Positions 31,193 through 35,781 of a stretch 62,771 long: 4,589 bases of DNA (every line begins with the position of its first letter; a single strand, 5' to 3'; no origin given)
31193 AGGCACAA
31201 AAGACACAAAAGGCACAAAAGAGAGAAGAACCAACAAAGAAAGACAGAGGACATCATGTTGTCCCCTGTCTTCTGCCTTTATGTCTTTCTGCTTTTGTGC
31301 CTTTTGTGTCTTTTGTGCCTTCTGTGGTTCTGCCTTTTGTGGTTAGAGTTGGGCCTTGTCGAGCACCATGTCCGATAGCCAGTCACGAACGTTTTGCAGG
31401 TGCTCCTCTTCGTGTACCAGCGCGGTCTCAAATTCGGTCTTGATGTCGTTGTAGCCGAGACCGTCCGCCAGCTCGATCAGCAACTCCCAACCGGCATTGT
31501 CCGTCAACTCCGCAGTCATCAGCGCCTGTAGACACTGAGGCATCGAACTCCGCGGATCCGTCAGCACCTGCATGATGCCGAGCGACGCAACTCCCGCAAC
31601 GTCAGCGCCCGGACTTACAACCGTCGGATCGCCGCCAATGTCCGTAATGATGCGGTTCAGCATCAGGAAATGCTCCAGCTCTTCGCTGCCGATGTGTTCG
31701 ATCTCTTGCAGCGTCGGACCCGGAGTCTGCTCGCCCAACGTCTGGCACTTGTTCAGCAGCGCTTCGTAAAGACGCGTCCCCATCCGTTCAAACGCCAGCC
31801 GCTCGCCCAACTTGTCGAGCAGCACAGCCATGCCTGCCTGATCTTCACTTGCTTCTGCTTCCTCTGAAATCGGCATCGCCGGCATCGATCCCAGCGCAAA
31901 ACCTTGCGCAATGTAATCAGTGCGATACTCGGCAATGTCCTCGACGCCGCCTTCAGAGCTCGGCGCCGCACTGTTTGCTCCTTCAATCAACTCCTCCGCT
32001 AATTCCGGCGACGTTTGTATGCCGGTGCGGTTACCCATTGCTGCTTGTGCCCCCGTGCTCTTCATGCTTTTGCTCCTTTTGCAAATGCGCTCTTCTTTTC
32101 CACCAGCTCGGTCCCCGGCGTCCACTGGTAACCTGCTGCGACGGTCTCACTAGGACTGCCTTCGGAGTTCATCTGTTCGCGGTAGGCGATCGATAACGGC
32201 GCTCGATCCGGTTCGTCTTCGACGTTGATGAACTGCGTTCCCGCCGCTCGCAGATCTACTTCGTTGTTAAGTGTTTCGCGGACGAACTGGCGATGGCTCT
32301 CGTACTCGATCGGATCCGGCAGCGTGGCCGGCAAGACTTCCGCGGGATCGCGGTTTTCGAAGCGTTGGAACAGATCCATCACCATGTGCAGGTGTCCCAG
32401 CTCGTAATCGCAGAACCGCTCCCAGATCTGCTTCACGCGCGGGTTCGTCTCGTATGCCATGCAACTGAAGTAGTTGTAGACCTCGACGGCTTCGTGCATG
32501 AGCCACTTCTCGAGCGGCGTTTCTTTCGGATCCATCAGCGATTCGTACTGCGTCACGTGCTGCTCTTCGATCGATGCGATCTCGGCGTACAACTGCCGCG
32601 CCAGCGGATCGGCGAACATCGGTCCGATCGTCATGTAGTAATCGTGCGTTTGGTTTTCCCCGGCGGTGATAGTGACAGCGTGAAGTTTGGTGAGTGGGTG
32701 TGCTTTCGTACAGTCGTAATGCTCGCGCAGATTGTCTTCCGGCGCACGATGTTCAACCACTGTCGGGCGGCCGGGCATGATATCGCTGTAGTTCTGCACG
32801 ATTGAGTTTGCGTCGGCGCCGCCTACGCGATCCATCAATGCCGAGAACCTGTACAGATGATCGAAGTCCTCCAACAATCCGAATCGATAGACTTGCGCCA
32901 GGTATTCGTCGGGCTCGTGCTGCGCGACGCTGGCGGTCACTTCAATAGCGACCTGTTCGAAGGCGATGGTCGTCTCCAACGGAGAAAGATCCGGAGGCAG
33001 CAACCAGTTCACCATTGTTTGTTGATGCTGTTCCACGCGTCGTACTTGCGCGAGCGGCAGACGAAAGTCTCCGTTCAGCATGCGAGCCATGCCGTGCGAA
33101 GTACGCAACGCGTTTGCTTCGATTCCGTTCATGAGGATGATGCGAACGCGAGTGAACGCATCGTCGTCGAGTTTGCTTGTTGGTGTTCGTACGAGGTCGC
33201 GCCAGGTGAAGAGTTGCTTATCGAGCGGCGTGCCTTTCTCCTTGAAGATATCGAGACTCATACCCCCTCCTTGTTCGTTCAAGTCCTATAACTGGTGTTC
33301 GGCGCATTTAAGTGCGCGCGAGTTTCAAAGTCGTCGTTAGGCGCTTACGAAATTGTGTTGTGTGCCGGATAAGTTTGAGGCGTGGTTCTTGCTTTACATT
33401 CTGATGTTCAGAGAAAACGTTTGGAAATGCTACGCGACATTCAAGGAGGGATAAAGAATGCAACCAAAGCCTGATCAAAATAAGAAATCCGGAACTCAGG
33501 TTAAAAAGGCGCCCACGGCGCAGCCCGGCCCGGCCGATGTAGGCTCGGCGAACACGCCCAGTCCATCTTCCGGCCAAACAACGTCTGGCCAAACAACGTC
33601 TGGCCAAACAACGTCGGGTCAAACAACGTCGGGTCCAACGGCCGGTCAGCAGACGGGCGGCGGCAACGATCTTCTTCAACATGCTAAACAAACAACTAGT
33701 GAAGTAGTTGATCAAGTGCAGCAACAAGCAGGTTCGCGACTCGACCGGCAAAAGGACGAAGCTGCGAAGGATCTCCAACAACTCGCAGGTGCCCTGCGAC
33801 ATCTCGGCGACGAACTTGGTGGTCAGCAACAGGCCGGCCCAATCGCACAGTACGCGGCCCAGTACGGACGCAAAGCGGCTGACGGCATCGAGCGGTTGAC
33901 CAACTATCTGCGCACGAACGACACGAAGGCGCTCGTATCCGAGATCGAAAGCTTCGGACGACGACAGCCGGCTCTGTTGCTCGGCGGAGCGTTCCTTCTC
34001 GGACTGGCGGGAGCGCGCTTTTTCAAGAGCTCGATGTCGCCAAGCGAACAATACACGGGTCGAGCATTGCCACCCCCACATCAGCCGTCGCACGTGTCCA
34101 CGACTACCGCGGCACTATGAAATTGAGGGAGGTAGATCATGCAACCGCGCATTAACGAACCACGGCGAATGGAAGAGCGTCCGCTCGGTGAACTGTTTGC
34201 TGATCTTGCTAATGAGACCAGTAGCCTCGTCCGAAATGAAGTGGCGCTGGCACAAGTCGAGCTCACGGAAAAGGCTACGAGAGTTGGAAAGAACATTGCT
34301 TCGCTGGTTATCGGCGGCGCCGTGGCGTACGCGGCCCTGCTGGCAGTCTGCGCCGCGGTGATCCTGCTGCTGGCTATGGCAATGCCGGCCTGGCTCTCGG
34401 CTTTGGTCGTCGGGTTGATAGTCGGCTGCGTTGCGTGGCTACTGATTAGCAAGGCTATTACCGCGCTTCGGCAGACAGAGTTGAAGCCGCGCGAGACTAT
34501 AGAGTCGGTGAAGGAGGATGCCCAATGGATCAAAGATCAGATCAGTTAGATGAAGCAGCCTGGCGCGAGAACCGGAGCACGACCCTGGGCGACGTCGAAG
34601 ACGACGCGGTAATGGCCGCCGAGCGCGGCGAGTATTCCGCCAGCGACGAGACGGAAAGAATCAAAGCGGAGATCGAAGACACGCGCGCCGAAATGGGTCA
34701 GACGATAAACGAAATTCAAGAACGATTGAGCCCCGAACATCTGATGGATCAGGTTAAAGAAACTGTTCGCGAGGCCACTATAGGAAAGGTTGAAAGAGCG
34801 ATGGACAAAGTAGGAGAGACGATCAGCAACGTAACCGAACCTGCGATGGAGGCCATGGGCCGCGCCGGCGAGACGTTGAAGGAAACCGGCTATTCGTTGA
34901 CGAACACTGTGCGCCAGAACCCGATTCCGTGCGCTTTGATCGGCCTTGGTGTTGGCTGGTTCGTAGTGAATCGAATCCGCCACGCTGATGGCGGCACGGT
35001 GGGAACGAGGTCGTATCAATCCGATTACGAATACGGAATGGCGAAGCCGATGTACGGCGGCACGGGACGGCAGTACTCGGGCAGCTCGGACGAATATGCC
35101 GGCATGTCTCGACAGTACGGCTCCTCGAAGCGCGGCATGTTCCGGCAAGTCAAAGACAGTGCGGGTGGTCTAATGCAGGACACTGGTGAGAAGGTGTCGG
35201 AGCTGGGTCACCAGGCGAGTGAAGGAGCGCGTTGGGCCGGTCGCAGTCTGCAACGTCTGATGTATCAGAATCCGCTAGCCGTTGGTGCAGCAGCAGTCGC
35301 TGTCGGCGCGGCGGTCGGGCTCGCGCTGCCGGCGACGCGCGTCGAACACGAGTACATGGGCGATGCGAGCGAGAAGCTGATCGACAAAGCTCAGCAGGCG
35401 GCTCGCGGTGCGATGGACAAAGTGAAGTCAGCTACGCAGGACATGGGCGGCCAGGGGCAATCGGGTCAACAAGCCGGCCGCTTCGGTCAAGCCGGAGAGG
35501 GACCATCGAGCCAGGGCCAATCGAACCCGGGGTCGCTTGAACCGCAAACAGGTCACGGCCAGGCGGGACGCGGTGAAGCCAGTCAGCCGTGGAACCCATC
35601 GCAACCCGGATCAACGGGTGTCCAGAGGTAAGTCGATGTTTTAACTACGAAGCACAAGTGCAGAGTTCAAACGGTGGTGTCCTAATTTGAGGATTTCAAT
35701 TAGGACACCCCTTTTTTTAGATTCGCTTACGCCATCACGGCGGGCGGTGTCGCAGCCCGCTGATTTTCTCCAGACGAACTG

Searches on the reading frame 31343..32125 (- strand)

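Call 24: search_protein_families(library=pfam, proteins=[window:31343-32125:-], max_evalue=0.0001)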
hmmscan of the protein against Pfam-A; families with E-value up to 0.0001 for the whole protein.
window:31343-32125:- (260 aa): 1 family
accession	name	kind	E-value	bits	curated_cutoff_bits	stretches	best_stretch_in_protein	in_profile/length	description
PF00210.30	Ferritin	-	1.7e-05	25.2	24.5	1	142-253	37-139/142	Ferritin-like domain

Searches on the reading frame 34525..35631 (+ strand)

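Call 24: search_protein_families(library=pfam, proteins=[window:34525-35631:+], max_evalue=0.0001)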
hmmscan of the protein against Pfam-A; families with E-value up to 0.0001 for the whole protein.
window:34525-35631:+ (368 aa): 1 family
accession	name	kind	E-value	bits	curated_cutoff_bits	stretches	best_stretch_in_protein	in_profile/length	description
PF12277.13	DUF3618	-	4.2e-13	49.8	24.9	1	41-84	2-45/47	Protein of unknown function (DUF3618)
